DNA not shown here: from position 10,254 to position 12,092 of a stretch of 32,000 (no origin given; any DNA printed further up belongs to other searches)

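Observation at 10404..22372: Mirror-image duplicated A-B gene cassette bracketing an MFS / ceramidase-like / 2x PAP2 core: candidate undescribed envelope-lipid system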

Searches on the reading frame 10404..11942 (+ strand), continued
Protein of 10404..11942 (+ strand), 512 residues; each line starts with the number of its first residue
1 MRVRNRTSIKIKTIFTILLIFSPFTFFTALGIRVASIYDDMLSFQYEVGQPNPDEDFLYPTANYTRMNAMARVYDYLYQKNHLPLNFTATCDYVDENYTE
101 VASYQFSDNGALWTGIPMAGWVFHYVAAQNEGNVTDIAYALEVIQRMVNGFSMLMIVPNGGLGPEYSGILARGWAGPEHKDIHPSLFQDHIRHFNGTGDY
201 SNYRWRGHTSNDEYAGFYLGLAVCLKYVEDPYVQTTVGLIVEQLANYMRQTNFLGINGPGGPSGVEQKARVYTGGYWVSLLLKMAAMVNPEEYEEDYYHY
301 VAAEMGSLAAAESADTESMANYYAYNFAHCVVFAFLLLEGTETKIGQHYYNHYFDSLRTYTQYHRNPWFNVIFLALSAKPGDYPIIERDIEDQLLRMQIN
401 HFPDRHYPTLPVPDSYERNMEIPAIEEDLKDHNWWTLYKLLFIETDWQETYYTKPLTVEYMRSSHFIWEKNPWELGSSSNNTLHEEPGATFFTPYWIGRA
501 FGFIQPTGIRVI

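Call 45: search_protein_families(library=pfam, proteins=[P0156, P0157, P0158, P0161, P0166, P0179, P0202, P0222, P0256, P0147], max_evalue=0.01)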
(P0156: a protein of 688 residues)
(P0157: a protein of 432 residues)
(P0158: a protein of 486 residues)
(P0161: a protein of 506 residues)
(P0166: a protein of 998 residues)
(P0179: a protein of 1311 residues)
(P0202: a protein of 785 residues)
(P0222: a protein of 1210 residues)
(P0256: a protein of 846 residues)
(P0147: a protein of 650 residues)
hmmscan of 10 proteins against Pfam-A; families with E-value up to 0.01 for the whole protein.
P0156 (688 aa): 0 families

P0157 (432 aa): 0 families

P0158 (486 aa): 0 families

P0161 (506 aa): 0 families

P0166 (998 aa): 2 families
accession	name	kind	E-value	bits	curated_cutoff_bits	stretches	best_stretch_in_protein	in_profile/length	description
PF00149.33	Metallophos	-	4.5e-08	34.2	21.5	1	484-643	19-190/191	Calcineurin-like phosphoesterase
PF12850.12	Metallophos_2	-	0.002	18.6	27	1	485-653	18-127/154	Calcineurin-like phosphoesterase superfamily domain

P0179 (1311 aa): 0 families

P0202 (785 aa): 0 families

P0222 (1210 aa): 3 families
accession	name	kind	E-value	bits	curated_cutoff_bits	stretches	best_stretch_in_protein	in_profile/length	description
PF00404.24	Dockerin_1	-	5.7e-09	36.5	22.9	1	1147-1193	2-49/57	Dockerin type I domain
PF13385.13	Laminin_G_3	-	0.00027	21.5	27.6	0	541-642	34-141/151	Concanavalin A-like lectin/glucanases superfamily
PF19763.6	DUF6250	-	0.0017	18.6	26.9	0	937-989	111-163/165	Domain of unknown function (DUF6250)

P0256 (846 aa): 0 families

P0147 (650 aa): 0 families
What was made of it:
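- Distant relatives carry dockerin or ConA-like domains, or a Metallophos domain (call 45). A distant A relative carries a dockerin (call 45).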

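Call 46: list_cluster_members(proteins=[P0156, P0157, P0158, P0161, P0166, P0179, P0202, P0222, P0168, P0147])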
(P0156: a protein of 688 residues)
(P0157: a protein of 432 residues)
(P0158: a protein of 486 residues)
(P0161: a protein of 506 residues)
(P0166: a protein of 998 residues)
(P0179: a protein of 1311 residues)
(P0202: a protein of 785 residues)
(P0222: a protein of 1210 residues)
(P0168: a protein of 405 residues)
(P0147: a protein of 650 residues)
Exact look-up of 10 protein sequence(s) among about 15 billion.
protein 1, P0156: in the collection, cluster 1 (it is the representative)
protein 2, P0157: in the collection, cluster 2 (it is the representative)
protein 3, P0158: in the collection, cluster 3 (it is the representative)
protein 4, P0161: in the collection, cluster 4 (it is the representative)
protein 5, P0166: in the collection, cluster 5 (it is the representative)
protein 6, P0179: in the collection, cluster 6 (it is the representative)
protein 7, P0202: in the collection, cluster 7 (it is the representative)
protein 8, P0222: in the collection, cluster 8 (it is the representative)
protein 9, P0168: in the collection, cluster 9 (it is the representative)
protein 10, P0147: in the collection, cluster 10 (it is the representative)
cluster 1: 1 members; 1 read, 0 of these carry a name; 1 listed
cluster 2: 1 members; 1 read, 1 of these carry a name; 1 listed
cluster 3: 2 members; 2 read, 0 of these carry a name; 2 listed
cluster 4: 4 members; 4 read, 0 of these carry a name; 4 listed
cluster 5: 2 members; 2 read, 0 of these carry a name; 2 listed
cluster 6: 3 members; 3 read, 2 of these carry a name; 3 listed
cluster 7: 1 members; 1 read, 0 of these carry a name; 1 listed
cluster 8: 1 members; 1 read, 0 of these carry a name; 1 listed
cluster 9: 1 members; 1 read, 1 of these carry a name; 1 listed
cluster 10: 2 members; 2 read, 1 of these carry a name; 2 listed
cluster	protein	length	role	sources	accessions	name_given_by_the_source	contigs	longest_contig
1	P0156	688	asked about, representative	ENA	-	-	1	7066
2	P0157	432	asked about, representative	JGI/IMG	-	hypothetical protein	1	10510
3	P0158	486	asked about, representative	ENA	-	-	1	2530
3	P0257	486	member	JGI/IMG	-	-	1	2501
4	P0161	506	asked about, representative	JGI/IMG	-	-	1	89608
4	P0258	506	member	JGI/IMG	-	-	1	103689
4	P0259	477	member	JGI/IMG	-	-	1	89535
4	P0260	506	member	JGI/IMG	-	-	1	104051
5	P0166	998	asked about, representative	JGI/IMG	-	-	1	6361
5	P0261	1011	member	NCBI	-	-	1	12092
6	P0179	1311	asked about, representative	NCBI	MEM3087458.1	MAG: hypothetical protein QXT68_10055, partial [Halobacteria archaeon]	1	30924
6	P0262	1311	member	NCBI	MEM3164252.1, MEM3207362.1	MAG: hypothetical protein QXO51_02335, partial [Halobacteria archaeon]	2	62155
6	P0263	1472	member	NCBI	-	-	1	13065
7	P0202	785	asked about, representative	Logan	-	-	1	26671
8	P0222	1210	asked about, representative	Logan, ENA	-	-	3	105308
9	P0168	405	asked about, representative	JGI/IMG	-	hypothetical protein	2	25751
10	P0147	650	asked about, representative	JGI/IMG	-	hypothetical protein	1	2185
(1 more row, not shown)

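Call 47: search_solved_structures(query=A1, max_evalue=10, show_alignments=2)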
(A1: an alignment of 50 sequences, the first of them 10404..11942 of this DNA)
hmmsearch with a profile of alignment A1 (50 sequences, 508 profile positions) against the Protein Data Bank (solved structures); distinct sequences matched with E-value up to 10: 0.
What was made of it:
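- On Glycoside hydrolase family 9: No PDB sequence hit with the A1 profile (call 47).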

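Call 50: find_related_loci(query=A1, collection=genome_contigs, flank=10000)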
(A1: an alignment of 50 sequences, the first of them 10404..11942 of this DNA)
Query A1 (512 aa) in genome_contigs; peptide patterns used: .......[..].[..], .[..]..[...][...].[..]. (x = any residue, [..] = any of these).
79 stretches matched a pattern; 32 encode a relative of the query (tblastn E <= 1e-3); 32 distinct loci.
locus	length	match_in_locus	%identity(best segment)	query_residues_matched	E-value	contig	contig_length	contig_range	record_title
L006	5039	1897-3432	79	1-512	0e+0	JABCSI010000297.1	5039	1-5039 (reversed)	MAG: Promethearchaeota archaeon isolate HM1_B6_4 NODE_16298_length_5039_cov_0.400244, whole genome shotgun sequence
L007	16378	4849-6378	69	1-512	0e+0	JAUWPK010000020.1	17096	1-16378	MAG: Promethearchaeum sp. isolate CSMAG_2474 CSMAG_2474_k141_577560_length_17096_cov_6.9497, whole genome shotgun sequen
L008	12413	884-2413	68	1-512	0e+0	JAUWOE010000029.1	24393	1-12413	MAG: Promethearchaeum sp. isolate CSMAG_2442 CSMAG_2442_k141_826500_length_24393_cov_7.9960, whole genome shotgun sequen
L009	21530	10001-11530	67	1-512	0e+0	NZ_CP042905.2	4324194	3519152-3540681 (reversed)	Promethearchaeum syntrophicum strain MK-D1 chromosome, complete genome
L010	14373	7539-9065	67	1-512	0e+0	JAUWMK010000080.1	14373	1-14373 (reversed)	MAG: Promethearchaeum sp. isolate CSMAG_2396 CSMAG_2396_k141_1633822_length_14373_cov_7.0000, whole genome shotgun seque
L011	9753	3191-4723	50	1-511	3e-162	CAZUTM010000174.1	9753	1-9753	MAG TPA_asm: uncultured archaeon isolate SRP278314_co2_361 genome assembly, contig: NODE_9545_length_9753_cov_6.190039,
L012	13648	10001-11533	43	1-510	2e-144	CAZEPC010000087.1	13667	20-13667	MAG TPA_asm: uncultured archaeon isolate binchicken_co13_463 genome assembly, contig: NODE_6843_length_13667_cov_4.55061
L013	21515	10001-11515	44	1-510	9e-126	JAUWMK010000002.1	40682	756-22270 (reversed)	MAG: Promethearchaeum sp. isolate CSMAG_2396 CSMAG_2396_k141_1859285_length_40682_cov_6.9967, whole genome shotgun seque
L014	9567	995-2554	40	1-511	5e-123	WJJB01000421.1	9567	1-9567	MAG: Candidatus Bathyarchaeota archaeon isolate Bin_245 k141_3878945, whole genome shotgun sequence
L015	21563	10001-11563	40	1-512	4e-119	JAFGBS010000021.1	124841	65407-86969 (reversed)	MAG: Promethearchaeota archaeon isolate Zod_Metabat.1044 k87_6888695, whole genome shotgun sequence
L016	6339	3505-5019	42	8-504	2e-118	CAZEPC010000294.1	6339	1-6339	MAG TPA_asm: uncultured archaeon isolate binchicken_co13_463 genome assembly, contig: NODE_20830_length_6339_cov_4.51623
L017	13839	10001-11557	39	1-510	1e-116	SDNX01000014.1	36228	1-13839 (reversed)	MAG: Promethearchaeota archaeon isolate AMARA_1 AMARA-sed17-2123, whole genome shotgun sequence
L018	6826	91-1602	40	8-504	4e-115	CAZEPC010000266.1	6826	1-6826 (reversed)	MAG TPA_asm: uncultured archaeon isolate binchicken_co13_463 genome assembly, contig: NODE_18721_length_6826_cov_4.43863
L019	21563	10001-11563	40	1-510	2e-112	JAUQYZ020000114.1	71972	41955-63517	MAG: Candidatus Sigynarchaeum springense isolate SQRJ_234 k255_882974, whole genome shotgun sequence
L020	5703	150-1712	40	1-510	3e-107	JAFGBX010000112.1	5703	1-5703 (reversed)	MAG: Promethearchaeota archaeon isolate Zod_Metabat.1055 k87_3007729, whole genome shotgun sequence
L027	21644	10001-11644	33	1-504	5e-83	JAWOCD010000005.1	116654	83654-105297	MAG: Promethearchaeia archaeon isolate BLK3-3.bin.73 k191_409104, whole genome shotgun sequence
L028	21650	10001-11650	32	1-507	5e-83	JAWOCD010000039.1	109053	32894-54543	MAG: Promethearchaeia archaeon isolate BLK3-3.bin.73 k191_415263, whole genome shotgun sequence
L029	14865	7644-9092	43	23-510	2e-129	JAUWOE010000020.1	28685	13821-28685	MAG: Promethearchaeum sp. isolate CSMAG_2442 CSMAG_2442_k141_769282_length_28685_cov_6.9746, whole genome shotgun sequen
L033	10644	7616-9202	30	1-508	5e-61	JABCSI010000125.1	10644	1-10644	MAG: Promethearchaeota archaeon isolate HM1_B6_4 NODE_3845_length_10644_cov_0.457450, whole genome shotgun sequence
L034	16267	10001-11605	29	1-505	3e-49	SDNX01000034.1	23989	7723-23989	MAG: Promethearchaeota archaeon isolate AMARA_1 AMARA-sed17-4718, whole genome shotgun sequence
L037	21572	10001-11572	31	1-504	3e-65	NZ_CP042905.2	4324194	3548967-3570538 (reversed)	Promethearchaeum syntrophicum strain MK-D1 chromosome, complete genome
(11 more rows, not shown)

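Call 54: find_encoding_contigs(protein=P0161, flank=7000, max_places=1)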
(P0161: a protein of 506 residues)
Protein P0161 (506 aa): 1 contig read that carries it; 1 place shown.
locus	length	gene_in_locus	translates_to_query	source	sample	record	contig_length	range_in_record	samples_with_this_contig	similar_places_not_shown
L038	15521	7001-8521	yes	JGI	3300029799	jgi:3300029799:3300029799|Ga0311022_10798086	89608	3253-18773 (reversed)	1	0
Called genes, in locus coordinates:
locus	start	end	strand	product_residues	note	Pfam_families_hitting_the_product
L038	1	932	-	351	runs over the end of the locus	PF13367:PrsW-protease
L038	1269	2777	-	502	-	PF13231:PMT_2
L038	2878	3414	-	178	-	-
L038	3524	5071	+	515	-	-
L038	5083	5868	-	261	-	PF00378:ECH_1, PF16113:ECH_2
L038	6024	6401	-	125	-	-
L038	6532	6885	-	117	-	-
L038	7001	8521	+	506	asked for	-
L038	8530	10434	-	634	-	PF01839:FG-GAP (faint), PF13517:FG-GAP_3, PF07593:UnbV_ASPIC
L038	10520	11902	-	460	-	PF00753:Lactamase_B, PF14863:Alkyl_sulf_dimr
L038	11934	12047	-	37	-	-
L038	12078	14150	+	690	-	PF15109:TMEM125 (weak), PF03169:OPT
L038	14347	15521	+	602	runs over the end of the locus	PF07690:MFS_1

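Call 55: find_encoding_contigs(protein=P0168, flank=7000, max_places=1)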
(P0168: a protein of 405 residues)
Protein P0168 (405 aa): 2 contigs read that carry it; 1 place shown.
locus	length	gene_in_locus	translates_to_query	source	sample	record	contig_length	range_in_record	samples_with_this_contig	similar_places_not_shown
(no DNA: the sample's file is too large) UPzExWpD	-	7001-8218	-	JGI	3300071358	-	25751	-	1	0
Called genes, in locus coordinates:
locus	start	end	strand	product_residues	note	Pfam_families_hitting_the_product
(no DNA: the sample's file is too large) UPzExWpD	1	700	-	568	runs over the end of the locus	-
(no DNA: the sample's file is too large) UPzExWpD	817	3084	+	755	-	PF10459:Peptidase_S46, PF13365:Trypsin_2 (faint)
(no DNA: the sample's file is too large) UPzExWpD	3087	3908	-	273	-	-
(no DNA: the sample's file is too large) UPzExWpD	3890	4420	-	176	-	-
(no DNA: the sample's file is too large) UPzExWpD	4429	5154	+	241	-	-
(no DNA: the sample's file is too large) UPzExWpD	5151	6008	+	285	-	PF01569:PAP2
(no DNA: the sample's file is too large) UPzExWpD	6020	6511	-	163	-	PF27746:Small_heat_shock_put, PF00011:HSP20, PF17886:ArsA_HSP20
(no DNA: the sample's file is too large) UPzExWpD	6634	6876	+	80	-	-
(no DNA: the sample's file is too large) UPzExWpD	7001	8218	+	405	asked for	-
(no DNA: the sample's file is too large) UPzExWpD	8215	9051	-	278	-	PF00132:Hexapep (weak)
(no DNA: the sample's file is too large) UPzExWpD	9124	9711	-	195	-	PF02482:Ribosomal_S30AE, PF00313:CSD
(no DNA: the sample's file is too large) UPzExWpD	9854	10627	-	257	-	PF13489:Methyltransf_23, PF08241:Methyltransf_11, PF08242:Methyltransf_12, PF13649:Methyltransf_25 (weak)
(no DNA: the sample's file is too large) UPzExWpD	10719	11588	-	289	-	-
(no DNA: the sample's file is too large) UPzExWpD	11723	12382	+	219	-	-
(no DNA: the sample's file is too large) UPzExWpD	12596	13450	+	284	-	-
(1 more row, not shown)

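Call 70: search_protein_families(library=pfam, proteins=[L028:3050-4138:-, L033:557-2185:+, L019:14151-15641:-, L003:9163-10101:-, L008:4340-5341:+, L037:6324-7472:+, L029:1318-2106:+, L034:7214-8665:+, L008:10925-12373:-, L027:15934-17001:-], max_evalue=0.001)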
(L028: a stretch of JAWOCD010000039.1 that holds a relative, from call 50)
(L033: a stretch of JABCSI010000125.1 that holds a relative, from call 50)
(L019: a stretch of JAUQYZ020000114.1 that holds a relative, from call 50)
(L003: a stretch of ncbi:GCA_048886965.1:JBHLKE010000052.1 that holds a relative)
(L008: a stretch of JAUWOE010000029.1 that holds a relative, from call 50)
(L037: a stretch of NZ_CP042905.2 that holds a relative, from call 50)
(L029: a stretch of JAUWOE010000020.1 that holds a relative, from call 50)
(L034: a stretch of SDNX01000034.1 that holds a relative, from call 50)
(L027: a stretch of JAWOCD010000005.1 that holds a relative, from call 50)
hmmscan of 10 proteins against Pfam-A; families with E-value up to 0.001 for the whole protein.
L028:3050-4138:- (362 aa): 4 families
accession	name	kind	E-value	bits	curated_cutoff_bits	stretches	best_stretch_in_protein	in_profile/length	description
PF00005.33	ABC_tran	-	1.7e-34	119.8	25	1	29-170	2-136/137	ABC transporter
PF03459.23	TOBE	-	1.6e-05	25.5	22.3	1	316-357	20-63/64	TOBE domain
PF02463.25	SMC_N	-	2.5e-05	24.2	40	1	22-207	9-203/220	RecF/RecN/SMC N terminal domain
PF13304.12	AAA_21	-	0.00023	21.8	27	0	126-179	221-277/304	AAA domain, putative AbiEii toxin, Type IV TA system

L033:557-2185:+ (542 aa): 1 family
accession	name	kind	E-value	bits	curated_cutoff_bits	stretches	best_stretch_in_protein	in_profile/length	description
PF03009.23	GDPD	-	1.8e-19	71.3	23.6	1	249-417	1-150/244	Glycerophosphoryl diester phosphodiesterase family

L019:14151-15641:- (496 aa): 7 families
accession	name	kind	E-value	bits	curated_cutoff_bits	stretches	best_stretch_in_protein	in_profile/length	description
PF13646.12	HEAT_2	-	1.4e-30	105.9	27.7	3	268-345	3-82/88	HEAT repeats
PF03130.22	HEAT_PBS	-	8.1e-17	60.2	20.9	1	311-333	1-23/27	PBS lyase HEAT-like repeat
PF02985.28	HEAT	-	9.6e-17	59.9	23.5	1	268-291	4-27/31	HEAT repeat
PF13513.12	HEAT_EZ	-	8.9e-10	39.3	27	0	267-291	31-55/55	HEAT-like repeat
PF00514.29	Arm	-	6.2e-09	36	20.6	0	389-413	12-36/41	Armadillo/beta-catenin-like repeat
PF12717.13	Cnd1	-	9.5e-07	29.4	26.4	0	261-295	55-89/162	non-SMC mitotic condensation complex subunit 1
PF25786.1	HEAT_GCN1_C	-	5.2e-05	23.7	27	0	264-325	27-97/151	GCN1-like, C-terminal HEAT repeats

L003:9163-10101:- (312 aa): 1 family
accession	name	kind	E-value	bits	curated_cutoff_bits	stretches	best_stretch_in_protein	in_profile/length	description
PF06182.17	ABC2_membrane_6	-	0.00038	20.7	22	1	83-203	42-161/229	ABC-2 family transporter protein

L008:4340-5341:+ (333 aa): 0 families

L037:6324-7472:+ (382 aa): 1 family
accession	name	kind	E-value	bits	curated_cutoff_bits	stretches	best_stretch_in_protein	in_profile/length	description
PF00579.31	tRNA-synt_1b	-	4e-49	167.9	21.1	1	50-350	4-291/292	tRNA synthetases class I (W and Y)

L029:1318-2106:+ (262 aa): 1 family
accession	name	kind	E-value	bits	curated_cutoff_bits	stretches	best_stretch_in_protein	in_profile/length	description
PF12679.13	ABC2_membrane_2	-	2.2e-11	44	27.2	1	31-262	27-283/283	ABC-2 family transporter protein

L034:7214-8665:+ (483 aa): 2 families
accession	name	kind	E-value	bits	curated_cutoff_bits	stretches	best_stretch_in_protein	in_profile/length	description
PF13347.12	MFS_2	-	2.3e-53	181.7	27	1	31-467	15-426/427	MFS/sugar transport protein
PF07690.21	MFS_1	-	8.5e-23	81.2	33.4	2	162-412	119-345/347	Major Facilitator Superfamily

L008:10925-12373:- (482 aa): 1 family
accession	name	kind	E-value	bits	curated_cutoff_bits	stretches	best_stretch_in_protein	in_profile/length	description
PF01757.29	Acyl_transf_3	-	7.7e-05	22.3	31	1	20-405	3-324/326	Acyltransferase domain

L027:15934-17001:- (355 aa): 7 families
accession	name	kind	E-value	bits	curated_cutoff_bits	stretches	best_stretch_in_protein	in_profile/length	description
PF01370.27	Epimerase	-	4.2e-43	147.9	20.9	1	28-282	1-240/240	NAD dependent epimerase/dehydratase family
PF16363.11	GDP_Man_Dehyd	-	9.3e-42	144.1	27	1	29-345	1-332/332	GDP-mannose 4,6 dehydratase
PF07993.18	NAD_binding_4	-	5.4e-09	36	20.1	1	30-212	1-204/258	Male sterility protein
PF01073.25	3Beta_HSD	-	2.3e-08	33.9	22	1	29-196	1-157/280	3-beta hydroxysteroid dehydrogenase/isomerase family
PF04321.23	RmlD_sub_bind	-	1.3e-06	28.2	27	1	28-307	3-238/287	RmlD substrate binding domain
PF02719.21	Polysacc_synt_2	-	1.5e-06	28.1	20.2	1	28-147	1-120/293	Polysaccharide biosynthesis protein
PF00106.31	adh_short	-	0.00044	20.2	26.6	1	26-85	1-61/195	short chain dehydrogenase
